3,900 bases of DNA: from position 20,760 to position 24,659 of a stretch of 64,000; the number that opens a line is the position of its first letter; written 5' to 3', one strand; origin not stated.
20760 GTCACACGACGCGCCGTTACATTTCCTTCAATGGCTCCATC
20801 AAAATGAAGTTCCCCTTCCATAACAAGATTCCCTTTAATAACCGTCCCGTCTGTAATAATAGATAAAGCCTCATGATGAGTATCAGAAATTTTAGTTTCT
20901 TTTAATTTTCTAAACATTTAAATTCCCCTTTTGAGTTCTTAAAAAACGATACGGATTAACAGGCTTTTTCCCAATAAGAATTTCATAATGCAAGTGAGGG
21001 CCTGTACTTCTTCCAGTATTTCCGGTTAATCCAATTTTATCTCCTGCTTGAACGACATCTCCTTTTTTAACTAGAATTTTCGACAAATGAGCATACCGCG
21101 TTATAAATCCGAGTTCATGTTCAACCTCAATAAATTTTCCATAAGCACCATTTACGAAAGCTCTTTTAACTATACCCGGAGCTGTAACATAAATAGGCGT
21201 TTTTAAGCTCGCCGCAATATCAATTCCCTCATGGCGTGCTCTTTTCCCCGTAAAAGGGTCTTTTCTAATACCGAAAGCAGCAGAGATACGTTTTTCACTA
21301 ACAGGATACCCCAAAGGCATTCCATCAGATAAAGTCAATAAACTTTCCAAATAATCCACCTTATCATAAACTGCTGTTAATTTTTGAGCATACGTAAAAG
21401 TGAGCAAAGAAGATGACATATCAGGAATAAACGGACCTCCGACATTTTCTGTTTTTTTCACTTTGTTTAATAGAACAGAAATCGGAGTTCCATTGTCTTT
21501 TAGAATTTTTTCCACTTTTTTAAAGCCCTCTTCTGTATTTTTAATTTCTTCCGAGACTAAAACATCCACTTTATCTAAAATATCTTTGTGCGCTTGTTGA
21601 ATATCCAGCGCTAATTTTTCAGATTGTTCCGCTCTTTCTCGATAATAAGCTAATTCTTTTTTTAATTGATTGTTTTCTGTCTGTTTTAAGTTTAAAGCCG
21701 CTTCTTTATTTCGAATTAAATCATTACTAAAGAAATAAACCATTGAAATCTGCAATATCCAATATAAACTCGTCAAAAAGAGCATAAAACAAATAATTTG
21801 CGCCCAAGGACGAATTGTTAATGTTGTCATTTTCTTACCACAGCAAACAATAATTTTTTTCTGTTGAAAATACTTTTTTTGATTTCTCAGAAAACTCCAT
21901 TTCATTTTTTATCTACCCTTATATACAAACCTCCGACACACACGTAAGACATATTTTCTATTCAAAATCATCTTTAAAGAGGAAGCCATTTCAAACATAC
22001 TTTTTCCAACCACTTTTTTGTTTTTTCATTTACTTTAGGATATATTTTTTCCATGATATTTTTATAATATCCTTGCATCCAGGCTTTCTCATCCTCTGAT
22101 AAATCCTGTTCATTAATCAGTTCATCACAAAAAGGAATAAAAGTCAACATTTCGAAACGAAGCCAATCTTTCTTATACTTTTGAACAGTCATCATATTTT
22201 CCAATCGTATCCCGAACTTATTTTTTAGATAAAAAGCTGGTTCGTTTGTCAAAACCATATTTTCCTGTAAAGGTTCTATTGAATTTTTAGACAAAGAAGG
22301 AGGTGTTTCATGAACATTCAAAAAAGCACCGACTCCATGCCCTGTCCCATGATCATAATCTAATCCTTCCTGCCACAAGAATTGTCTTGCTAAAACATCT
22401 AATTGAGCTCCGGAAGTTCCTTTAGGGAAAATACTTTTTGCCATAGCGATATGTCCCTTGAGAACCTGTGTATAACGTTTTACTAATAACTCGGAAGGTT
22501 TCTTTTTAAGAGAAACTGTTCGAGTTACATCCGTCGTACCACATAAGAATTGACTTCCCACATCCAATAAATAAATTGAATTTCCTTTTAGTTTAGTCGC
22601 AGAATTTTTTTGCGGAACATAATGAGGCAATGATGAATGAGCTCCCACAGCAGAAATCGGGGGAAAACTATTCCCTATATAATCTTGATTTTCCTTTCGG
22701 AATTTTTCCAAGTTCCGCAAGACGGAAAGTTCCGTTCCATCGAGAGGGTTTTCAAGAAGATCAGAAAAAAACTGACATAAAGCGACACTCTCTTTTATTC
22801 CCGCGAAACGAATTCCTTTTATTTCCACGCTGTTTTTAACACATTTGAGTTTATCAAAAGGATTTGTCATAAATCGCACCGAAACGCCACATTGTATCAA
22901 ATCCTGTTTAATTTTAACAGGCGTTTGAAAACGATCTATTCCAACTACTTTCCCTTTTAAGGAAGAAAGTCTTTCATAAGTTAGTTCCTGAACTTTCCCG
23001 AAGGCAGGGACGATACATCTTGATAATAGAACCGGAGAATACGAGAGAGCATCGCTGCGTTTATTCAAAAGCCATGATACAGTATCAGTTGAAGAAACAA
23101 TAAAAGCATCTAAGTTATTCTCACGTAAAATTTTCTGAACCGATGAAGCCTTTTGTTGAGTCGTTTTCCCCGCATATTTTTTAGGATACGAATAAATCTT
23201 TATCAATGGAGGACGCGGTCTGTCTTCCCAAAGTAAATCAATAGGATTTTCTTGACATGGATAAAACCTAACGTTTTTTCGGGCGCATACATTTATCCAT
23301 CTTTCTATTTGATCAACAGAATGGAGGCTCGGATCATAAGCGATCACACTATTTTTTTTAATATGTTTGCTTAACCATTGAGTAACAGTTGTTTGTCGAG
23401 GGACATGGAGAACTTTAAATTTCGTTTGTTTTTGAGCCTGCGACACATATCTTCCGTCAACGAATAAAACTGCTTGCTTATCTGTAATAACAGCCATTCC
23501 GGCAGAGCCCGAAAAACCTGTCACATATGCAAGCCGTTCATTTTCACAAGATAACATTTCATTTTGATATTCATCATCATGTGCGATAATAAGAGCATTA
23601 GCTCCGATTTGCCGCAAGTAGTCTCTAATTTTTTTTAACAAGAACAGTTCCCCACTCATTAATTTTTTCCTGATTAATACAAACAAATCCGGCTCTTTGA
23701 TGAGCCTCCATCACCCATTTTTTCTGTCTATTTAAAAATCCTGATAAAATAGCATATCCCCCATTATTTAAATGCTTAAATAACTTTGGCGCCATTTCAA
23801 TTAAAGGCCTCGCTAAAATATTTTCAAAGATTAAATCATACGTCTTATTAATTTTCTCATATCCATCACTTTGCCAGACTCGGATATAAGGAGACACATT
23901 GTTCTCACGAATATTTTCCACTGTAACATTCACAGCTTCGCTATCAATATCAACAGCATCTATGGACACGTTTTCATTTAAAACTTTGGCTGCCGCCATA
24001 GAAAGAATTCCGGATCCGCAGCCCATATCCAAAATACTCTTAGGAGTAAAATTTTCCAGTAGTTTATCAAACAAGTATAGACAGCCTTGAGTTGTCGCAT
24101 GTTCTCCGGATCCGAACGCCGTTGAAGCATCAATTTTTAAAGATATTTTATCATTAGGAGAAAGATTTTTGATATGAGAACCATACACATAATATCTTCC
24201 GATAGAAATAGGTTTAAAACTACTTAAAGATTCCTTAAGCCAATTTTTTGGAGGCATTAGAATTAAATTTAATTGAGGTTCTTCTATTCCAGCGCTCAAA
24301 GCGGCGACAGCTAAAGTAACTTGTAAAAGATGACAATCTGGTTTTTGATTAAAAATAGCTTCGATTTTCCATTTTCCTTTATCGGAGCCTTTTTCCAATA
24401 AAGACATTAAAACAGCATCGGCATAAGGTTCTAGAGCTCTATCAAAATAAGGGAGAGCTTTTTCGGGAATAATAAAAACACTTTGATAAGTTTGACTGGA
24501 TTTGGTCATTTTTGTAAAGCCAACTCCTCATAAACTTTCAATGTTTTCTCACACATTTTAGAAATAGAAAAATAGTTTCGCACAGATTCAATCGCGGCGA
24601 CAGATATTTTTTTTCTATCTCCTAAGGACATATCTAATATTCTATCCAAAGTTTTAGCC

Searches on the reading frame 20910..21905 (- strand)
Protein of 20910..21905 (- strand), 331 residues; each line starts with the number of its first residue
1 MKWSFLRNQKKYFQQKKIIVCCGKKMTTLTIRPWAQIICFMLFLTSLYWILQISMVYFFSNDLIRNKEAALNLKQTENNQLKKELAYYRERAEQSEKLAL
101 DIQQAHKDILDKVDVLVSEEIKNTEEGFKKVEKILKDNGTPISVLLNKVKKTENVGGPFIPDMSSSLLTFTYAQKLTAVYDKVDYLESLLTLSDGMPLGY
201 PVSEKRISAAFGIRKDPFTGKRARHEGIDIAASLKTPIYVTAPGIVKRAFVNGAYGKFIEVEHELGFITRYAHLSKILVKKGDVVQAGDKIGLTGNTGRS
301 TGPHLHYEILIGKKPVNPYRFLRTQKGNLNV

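Call 36: search_protein_families(library=ncbifam, proteins=[window:20910-21905:-], max_evalue=0.00001)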
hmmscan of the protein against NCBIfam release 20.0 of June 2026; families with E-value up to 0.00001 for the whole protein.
window:20910-21905:- (331 aa): 14 families
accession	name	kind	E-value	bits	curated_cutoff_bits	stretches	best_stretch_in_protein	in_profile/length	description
NF008652.0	PRK11649.1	equivalog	1.5e-33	116.2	341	1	198-319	284-407/439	murein DD-endopeptidase MepM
NF053825.1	PdgNdpepShyA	equivalog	5.6e-32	111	700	1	201-319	270-390/425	peptidoglycan DD-endopeptidase ShyA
NF053824.1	PdgNdpepShyC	equivalog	2.9e-28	98.9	700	1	200-312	270-383/429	peptidoglycan DD-endopeptidase ShyC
NF052336.1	PdgHdaseHSB100310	equivalog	2.3e-21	76.5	500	1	200-309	37-141/316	peptidoglycan hydrolase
NF052530.1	Heli_ShapePgp3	exception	3.7e-21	75.5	300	1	222-323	164-265/270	peptidoglycan metallopeptidase Pgp3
NF052529.1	PG_M23_Pgp6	exception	4.2e-18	65.2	600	1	223-321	333-431/452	peptidoglycan metallopeptidase Pgp6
NF053738.1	S2SprSpoIIQBc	equivalog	3.8e-16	59.4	250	1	224-325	121-226/232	stage II sporulation protein SpoIIQ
NF040883.1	amid_act_ActS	equivalog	1.3e-15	57.3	375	1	223-325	134-236/242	amidase activator ActS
NF008123.1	PRK10871.1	equivalog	5.7e-15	55.6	311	1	216-322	256-362/365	murein hydrolase activator NlpD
NF050804.1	CellDivDipMCaul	equivalog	9.1e-15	54.5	900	1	201-309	510-613/634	cell division endopeptidase DipM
NF041208.1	celldiv_DipM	equivalog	7.7e-14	51.7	740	1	198-323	298-418/419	cell division endopeptidase DipM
NF008644.1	PRK11637.1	equivalog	1.7e-10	40.5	270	1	222-322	283-383/385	murein hydrolase activator EnvC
NF004799.0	PRK06148.1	subfamily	3.6e-07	28.5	1128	1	218-312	434-540/1015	hypothetical protein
NF047755.1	LIC_10271_M23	exception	6.2e-07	29.4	180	1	225-294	117-186/207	LIC_10271 family cell wall hydrolase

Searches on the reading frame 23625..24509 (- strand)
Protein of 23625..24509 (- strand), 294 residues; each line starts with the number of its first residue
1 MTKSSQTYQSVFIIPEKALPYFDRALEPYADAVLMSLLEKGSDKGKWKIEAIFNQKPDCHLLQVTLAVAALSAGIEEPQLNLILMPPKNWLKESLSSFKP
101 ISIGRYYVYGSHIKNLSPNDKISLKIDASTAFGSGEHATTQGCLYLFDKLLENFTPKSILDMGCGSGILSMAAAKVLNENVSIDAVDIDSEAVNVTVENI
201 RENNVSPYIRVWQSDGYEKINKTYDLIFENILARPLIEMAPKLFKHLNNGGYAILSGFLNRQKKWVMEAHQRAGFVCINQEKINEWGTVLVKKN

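Call 36: search_protein_families(library=ncbifam, proteins=[window:23625-24509:-], max_evalue=0.00001)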
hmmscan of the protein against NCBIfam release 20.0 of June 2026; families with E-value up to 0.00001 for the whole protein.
window:23625-24509:- (294 aa): 18 families
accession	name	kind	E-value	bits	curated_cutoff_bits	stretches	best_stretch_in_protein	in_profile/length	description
NF001784.0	PRK00517.2-1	equivalog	1.2e-55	189.1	244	1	68-290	63-288/290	50S ribosomal protein L11 methyltransferase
TIGR00406.1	prmA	equivalog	4.1e-45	154.4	183.15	1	50-286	56-287/288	50S ribosomal protein L11 methyltransferase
NF001786.0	PRK00517.2-4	equivalog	1.2e-40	139.4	327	1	87-294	79-275/277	50S ribosomal protein L11 methyltransferase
NF001785.0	PRK00517.2-2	equivalog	1.3e-37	129.5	188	1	69-293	61-281/282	50S ribosomal protein L11 methyltransferase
NF001790.0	PRK00517.3-3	equivalog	2.9e-29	102.2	269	1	88-292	57-260/262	50S ribosomal protein L11 methyltransferase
NF011529.0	PRK14968.1-3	equivalog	1.1e-16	60.9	162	1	150-235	29-110/198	putative methyltransferase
TIGR03533.1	L3_gln_methyl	equivalog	1.4e-16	60.7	229.7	1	147-230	113-196/284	50S ribosomal protein L3 N(5)-glutamine methyltransferase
TIGR00536.1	hemK_fam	subfamily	2.7e-14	52.9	115.5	1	147-230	106-189/286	HemK family protein methyltransferase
TIGR03534.1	RF_mod_PrmC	equivalog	7e-13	48.6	199.1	1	151-230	81-163/253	peptide chain release factor N(5)-glutamine methyltransferase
NF047853.1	tRm6a37MtseTrmN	equivalog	4.3e-11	43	350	1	157-230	45-121/244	tRNA(1)(Val) (adenine(37)-N(6))-methyltransferase TrmN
NF007023.0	PRK09489.1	equivalog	1.3e-08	34.4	295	1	152-230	193-268/342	16S rRNA (guanine(1207)-N(2))-methyltransferase RsmC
TIGR00537.1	hemK_rel_arch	hypoth_equivalog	1.8e-08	34.3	87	1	146-230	10-89/179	HemK2/MTQ2 family protein methyltransferase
TIGR02072.1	BioC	equivalog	5.3e-08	33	184.95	1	145-261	22-138/244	malonyl-ACP O-methyltransferase BioC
NF001556.0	PRK00377.1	equivalog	5.3e-08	32.9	238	1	157-275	42-163/198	cobalt-precorrin-6Y C(15)-methyltransferase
TIGR01983.1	UbiG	equivalog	1.1e-07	31.5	102.95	1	152-264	46-159/228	bifunctional 2-polyprenyl-6-hydroxyphenol methylase/3-demethylubiquinol 3-O-methyltransferase UbiG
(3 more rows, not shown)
